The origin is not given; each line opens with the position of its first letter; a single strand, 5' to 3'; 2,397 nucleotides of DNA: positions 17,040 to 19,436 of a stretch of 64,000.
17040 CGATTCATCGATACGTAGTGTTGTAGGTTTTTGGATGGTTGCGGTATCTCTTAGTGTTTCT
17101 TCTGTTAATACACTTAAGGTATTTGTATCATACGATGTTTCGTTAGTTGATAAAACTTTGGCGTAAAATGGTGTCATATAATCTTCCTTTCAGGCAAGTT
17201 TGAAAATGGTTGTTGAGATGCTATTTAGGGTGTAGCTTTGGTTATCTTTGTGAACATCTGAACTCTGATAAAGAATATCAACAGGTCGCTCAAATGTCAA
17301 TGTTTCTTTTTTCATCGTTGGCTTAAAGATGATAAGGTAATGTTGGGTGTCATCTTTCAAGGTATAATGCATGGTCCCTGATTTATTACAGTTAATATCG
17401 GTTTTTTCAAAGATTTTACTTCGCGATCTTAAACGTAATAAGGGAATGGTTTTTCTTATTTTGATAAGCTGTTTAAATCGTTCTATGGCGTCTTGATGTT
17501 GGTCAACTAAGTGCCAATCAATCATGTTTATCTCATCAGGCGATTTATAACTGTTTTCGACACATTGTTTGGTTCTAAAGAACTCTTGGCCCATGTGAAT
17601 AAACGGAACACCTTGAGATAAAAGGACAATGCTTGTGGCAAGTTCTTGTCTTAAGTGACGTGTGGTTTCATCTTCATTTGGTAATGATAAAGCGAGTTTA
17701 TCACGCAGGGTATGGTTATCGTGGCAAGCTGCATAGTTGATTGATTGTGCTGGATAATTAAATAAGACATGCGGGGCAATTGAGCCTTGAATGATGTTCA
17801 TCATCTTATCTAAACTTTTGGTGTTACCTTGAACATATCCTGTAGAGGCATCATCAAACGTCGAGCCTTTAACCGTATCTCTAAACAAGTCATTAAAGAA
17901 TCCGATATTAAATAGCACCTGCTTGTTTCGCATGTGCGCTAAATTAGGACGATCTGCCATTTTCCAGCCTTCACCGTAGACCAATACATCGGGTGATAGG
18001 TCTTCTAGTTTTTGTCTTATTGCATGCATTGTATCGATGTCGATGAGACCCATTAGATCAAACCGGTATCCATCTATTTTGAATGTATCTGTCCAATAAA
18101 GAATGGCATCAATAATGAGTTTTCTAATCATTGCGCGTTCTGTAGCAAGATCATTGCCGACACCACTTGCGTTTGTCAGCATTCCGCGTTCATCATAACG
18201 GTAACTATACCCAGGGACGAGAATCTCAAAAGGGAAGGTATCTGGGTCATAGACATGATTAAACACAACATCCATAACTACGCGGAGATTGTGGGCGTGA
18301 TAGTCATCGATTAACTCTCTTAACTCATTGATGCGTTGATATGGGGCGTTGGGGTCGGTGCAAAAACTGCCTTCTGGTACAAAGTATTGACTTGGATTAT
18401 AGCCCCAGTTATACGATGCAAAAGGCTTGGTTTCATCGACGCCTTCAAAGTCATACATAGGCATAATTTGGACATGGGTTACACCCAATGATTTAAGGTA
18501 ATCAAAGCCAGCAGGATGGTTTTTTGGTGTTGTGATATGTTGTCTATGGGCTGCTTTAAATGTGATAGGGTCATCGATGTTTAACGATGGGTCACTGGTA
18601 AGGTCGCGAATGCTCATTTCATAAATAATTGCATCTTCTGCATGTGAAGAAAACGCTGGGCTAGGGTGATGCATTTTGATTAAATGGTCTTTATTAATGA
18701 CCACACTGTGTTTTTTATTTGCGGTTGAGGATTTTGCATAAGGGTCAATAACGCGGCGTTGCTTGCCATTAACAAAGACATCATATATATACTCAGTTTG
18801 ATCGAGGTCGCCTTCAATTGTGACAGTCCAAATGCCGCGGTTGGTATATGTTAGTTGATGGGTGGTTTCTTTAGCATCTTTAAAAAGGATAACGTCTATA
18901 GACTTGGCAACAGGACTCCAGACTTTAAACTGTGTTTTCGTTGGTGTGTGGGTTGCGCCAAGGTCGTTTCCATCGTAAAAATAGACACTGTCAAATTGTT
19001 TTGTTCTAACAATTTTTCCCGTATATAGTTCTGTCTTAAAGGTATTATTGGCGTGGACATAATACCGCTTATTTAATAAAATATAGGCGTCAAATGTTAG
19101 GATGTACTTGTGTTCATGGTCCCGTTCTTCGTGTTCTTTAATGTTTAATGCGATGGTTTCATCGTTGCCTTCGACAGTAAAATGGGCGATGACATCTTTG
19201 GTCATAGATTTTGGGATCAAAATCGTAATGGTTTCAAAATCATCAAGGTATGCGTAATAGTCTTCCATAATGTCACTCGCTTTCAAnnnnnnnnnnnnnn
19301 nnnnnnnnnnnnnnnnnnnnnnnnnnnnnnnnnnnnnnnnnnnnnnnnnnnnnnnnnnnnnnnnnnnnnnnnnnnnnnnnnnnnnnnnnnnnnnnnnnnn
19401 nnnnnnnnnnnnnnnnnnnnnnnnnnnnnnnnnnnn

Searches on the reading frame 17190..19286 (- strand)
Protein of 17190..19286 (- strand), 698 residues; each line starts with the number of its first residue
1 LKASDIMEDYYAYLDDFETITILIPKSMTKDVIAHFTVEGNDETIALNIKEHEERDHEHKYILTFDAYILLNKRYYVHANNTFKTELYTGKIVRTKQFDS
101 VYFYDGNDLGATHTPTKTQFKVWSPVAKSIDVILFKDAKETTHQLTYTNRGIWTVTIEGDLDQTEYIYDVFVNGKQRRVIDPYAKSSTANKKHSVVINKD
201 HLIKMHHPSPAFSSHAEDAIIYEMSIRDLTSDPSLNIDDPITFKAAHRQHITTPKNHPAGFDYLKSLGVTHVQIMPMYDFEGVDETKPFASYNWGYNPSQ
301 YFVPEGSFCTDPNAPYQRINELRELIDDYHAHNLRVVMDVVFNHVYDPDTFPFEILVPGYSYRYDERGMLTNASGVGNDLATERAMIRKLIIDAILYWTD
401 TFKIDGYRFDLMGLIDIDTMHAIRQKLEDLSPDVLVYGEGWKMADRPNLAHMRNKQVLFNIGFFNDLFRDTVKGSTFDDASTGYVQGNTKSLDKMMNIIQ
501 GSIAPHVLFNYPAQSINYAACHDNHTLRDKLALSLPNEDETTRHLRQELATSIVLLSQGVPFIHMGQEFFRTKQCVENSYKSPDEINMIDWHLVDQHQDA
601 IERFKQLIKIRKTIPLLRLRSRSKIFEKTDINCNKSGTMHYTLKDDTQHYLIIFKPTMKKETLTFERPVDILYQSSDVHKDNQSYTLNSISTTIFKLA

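Call 7: search_protein_families(library=pfam, proteins=[window:17190-19286:-], max_evalue=0.001)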
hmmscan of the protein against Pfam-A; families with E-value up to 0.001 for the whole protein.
window:17190-19286:- (698 aa): 4 families
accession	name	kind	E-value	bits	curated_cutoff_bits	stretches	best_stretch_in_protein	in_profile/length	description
PF17999.7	PulA_N1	-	7.5e-20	71.9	27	1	10-94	1-85/85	Pullulanase N1-terminal domain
PF00128.31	Alpha-amylase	-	1.1e-14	55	22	2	261-346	25-93/446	Alpha amylase, catalytic domain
PF02922.24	CBM_48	-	2.1e-14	54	22.4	1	109-184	2-83/83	Carbohydrate-binding module 48 (Isoamylase N-terminal domain)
PF22019.2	GlgB_N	-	0.00015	22.2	27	1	109-183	20-94/94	alpha-1,4-glucan branching enzyme GlgB, N-terminal domain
